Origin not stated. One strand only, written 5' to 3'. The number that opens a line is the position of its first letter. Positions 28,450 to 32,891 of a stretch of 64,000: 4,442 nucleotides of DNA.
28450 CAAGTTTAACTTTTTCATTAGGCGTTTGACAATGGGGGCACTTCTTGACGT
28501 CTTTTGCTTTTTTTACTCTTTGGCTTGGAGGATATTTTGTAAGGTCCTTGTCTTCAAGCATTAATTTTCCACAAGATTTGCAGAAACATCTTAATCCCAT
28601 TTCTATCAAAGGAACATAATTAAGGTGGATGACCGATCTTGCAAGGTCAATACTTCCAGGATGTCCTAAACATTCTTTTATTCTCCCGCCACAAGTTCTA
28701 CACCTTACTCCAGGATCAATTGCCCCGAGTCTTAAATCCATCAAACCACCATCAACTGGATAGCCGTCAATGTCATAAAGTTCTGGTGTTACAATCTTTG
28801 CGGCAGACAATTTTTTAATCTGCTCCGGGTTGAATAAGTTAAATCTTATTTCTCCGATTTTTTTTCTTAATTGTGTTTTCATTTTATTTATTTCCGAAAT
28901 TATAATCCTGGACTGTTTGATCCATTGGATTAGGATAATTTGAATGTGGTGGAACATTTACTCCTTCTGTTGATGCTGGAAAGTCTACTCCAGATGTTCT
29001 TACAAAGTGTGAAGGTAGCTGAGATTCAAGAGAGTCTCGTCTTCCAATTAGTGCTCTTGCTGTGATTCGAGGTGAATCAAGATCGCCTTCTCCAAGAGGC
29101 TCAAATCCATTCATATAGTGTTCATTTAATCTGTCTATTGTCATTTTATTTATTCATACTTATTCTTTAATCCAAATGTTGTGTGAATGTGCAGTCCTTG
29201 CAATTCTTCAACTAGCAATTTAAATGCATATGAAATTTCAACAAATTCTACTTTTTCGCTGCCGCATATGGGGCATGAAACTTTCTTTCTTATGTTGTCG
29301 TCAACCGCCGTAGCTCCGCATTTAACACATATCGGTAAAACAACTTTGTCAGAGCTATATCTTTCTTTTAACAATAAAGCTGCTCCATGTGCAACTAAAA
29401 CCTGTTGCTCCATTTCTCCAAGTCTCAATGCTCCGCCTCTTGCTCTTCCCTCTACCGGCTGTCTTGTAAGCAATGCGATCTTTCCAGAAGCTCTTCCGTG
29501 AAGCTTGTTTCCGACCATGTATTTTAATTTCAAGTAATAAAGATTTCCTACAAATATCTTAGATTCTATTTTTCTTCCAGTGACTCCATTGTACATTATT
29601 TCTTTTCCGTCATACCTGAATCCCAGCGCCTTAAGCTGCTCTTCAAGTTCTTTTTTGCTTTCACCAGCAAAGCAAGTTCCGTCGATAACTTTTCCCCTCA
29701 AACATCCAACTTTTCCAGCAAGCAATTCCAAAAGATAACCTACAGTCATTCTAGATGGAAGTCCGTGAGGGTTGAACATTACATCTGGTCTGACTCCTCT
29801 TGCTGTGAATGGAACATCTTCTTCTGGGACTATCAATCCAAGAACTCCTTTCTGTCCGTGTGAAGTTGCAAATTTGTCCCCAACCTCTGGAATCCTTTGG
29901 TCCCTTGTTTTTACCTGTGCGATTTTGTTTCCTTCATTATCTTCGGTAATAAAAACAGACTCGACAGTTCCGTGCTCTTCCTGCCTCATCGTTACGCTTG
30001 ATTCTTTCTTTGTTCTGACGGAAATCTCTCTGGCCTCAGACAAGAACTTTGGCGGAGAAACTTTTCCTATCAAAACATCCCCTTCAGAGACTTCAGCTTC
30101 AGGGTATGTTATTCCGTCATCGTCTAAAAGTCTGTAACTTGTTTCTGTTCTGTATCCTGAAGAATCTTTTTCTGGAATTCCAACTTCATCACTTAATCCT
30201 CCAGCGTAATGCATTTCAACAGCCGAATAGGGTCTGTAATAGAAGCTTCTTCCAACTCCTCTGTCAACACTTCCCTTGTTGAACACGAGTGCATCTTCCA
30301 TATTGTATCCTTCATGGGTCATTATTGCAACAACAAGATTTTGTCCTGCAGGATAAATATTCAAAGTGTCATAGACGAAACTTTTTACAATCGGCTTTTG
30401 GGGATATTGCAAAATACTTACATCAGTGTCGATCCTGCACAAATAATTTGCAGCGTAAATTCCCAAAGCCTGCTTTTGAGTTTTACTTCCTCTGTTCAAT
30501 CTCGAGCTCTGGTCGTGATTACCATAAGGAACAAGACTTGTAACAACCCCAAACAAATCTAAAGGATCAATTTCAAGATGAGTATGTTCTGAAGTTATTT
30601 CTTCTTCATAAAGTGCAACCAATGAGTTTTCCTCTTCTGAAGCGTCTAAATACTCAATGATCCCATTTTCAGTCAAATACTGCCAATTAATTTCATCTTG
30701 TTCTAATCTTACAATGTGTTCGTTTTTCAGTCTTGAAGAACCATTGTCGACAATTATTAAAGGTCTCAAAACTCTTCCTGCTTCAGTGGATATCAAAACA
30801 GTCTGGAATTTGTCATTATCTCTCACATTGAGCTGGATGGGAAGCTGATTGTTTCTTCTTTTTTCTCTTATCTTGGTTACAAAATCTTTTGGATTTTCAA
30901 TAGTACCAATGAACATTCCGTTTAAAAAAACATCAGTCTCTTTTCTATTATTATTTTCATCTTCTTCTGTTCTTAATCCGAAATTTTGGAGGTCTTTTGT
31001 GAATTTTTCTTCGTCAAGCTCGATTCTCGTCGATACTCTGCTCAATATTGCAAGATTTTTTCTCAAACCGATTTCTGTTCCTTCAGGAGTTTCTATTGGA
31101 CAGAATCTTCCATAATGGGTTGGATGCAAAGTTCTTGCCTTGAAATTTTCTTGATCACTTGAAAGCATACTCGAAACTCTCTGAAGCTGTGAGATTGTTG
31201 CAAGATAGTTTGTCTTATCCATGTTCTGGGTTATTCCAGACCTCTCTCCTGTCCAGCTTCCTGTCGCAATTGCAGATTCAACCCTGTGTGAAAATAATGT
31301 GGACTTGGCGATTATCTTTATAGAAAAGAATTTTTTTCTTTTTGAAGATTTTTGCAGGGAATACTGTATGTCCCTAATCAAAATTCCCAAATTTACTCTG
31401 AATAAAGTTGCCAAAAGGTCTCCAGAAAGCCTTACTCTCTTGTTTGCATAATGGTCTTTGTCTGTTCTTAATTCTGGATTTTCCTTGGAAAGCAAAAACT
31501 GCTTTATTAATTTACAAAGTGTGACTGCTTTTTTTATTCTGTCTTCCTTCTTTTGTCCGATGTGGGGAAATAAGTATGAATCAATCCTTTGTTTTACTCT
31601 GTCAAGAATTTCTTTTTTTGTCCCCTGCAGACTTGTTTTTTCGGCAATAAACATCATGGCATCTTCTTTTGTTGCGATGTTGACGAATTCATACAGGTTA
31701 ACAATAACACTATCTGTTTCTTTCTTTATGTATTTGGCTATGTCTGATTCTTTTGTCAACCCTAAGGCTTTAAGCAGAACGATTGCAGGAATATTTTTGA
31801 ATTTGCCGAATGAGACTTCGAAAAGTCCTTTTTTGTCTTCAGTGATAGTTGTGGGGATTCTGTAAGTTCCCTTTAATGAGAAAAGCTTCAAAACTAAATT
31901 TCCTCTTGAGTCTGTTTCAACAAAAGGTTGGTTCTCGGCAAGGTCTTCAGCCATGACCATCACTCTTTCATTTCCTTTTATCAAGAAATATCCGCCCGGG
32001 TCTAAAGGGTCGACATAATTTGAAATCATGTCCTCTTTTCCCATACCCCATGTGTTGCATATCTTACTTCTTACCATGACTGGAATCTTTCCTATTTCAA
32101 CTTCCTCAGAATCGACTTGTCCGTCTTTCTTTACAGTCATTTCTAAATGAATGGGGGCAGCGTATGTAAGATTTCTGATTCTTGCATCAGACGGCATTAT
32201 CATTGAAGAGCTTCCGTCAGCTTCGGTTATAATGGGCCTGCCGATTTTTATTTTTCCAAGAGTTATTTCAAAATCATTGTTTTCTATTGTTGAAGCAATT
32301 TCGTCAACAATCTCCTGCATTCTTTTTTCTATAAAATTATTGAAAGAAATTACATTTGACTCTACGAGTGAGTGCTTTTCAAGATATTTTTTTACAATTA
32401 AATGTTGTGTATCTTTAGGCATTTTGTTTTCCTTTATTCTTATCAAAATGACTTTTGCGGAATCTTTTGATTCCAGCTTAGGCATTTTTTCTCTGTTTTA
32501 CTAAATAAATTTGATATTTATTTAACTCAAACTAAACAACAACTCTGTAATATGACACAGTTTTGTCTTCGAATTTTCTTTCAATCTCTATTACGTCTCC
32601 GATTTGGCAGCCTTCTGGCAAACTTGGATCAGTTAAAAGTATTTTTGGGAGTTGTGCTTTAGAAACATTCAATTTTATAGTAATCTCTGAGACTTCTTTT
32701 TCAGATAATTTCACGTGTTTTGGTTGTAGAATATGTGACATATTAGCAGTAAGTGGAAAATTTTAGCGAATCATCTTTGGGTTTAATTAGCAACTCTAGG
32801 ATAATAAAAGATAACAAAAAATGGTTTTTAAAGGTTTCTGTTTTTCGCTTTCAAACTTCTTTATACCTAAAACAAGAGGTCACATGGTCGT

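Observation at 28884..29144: Unknown 86-aa ORF wedged exactly between rpoB and rpoA in the core RNA polymerase operon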

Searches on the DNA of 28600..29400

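Call 42: search_rna_families(source=window, start=28600, end=29400, threshold=evalue, max_evalue=1)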
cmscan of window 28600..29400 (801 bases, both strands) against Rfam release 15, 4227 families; matches with E-value up to 1: 0.
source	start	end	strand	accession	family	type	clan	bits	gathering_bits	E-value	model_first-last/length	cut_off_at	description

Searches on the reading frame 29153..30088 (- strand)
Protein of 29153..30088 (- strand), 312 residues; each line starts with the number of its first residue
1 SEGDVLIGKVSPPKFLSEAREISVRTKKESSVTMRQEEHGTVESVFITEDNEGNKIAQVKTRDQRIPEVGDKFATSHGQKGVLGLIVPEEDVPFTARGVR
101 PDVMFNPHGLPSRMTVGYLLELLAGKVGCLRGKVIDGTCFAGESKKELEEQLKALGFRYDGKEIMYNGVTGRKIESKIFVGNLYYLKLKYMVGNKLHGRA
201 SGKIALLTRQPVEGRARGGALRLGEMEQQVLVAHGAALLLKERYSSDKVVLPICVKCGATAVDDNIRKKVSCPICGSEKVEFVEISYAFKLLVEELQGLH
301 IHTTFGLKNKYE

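Call 8: find_related_loci(query=window:29153-30088:-, collection=genome_contigs, flank=3000)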
Query window:29153-30088:- (312 aa) in genome_contigs; peptide patterns used: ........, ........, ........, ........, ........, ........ (x = any residue, [..] = any of these).
423 stretches matched a pattern; 38 encode a relative of the query (tblastn E <= 1e-3); 38 distinct loci.
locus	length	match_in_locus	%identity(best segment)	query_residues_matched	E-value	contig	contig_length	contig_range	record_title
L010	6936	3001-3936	97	1-312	0e+0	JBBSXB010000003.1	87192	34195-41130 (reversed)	MAG: Nanoarchaeota archaeon isolate H41-bin091_1 H41_bin091_1_000000000003, whole genome shotgun sequence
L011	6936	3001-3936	86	1-312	0e+0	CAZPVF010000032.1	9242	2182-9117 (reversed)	MAG TPA_asm: Candidatus Woesearchaeota archaeon isolate binchicken_co19_623 genome assembly, contig: NODE_12952_length_9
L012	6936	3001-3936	87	1-312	0e+0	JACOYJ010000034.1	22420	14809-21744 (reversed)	MAG: Candidatus Pacearchaeota archaeon isolate NC_groundwater_176_Ag_S-0.1um_34_9 S4_GD2017_2_S1_scaffold_4205, whole ge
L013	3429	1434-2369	86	1-312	0e+0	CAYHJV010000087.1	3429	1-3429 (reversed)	MAG TPA_asm: Candidatus Woesearchaeota archaeon isolate ERP119705_co13_522 genome assembly, contig: NODE_36364_length_34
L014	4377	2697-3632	85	1-312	0e+0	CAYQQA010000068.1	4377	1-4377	MAG TPA_asm: Candidatus Woesearchaeota archaeon isolate SRP141376_co3_6 genome assembly, contig: NODE_50196_length_4377_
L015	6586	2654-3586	85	2-312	0e+0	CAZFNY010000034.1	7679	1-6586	MAG TPA_asm: Candidatus Woesearchaeota archaeon isolate binchicken_co387_150 genome assembly, contig: NODE_13339_length_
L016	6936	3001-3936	82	1-312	0e+0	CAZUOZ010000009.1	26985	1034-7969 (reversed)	MAG TPA_asm: Candidatus Woesearchaeota archaeon isolate SRP192927_co10_255 genome assembly, contig: NODE_960_length_2698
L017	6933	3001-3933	83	2-312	0e+0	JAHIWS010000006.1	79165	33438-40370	MAG: Nanoarchaeota archaeon isolate MM_PW_MetaG.mb.9 MM_PW_MetaG.mb.9_k141_94020, whole genome shotgun sequence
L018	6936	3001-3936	83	1-312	0e+0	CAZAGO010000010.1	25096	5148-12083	MAG TPA_asm: Candidatus Woesearchaeota archaeon isolate SRP239243_co2_438 genome assembly, contig: NODE_3044_length_2509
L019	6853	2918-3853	83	1-312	0e+0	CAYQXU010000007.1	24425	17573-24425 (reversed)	MAG TPA_asm: Candidatus Woesearchaeota archaeon isolate SRP269290_co8_161 genome assembly, contig: NODE_286_length_24425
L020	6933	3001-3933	83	2-312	0e+0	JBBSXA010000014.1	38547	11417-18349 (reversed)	MAG: Nanoarchaeota archaeon isolate H43-bin041_1 H43_bin041_1_000000000014, whole genome shotgun sequence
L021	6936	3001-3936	83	1-312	0e+0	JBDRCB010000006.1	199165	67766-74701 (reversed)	MAG: archaeon isolate MEGAHIT-group-1.161 k141_274812, whole genome shotgun sequence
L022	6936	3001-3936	80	1-312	0e+0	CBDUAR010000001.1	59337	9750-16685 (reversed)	MAG TPA_asm: uncultured archaeon isolate ERR2431951_metabat2_56 genome assembly, contig: ERZ23879989.33, whole genome sh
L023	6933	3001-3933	80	2-312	2e-175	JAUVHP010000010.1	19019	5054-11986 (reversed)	MAG: archaeon isolate CSMAG_405 CSMAG_405_k141_185136_length_19019_cov_11.1580, whole genome shotgun sequence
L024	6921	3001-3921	82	1-307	1e-175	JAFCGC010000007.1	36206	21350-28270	Candidatus Pacearchaeota archaeon isolate Meg22_46_Bin_244 Meg22_46_Bin_244_scaffold_1484, whole genome shotgun sequence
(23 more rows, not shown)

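Call 22: find_related_loci(query=window:29153-30088:-, collection=metagenome_contigs, flank=2000)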
Query window:29153-30088:- (312 aa) in metagenome_contigs; peptide patterns used: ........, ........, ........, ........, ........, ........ (x = any residue, [..] = any of these).
599 stretches matched a pattern (row limit reached: there are more); 46 encode a relative of the query (tblastn E <= 1e-3); 46 distinct loci.
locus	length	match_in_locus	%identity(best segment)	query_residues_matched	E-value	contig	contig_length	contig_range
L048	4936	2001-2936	97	1-312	0e+0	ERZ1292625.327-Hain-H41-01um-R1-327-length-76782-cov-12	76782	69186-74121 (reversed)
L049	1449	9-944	87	1-312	0e+0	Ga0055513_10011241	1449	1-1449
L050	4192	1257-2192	86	1-312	0e+0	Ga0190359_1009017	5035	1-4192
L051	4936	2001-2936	85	1-312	0e+0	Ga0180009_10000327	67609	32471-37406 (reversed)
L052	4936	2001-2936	84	1-312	0e+0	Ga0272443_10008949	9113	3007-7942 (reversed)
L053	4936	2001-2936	85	1-312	0e+0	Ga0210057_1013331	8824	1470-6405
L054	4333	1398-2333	83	1-312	0e+0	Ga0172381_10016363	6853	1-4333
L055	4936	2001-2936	84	1-312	0e+0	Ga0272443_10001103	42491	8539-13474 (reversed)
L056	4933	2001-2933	85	2-312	0e+0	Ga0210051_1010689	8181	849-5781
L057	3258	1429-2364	82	1-312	0e+0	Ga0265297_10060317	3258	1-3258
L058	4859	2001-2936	82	1-312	0e+0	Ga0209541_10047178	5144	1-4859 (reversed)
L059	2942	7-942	82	1-312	0e+0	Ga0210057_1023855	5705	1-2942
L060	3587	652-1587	82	1-312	0e+0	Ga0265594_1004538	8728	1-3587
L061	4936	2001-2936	81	1-312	0e+0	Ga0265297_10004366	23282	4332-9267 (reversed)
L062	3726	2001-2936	81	1-312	0e+0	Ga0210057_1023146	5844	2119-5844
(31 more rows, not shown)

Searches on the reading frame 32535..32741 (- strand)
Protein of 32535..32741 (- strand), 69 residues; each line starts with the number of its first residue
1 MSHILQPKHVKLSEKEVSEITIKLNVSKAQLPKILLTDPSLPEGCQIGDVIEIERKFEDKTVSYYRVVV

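Call 63: search_protein_families(library=pfam, proteins=[window:32535-32741:-], max_evalue=0.01)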
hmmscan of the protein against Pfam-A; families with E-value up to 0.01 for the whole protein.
window:32535-32741:- (69 aa): 1 family
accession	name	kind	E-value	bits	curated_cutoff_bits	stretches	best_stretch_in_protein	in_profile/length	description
PF01191.24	RNA_pol_Rpb5_C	-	3e-15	56.2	23.5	1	2-68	5-73/73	RNA polymerase Rpb5, C-terminal domain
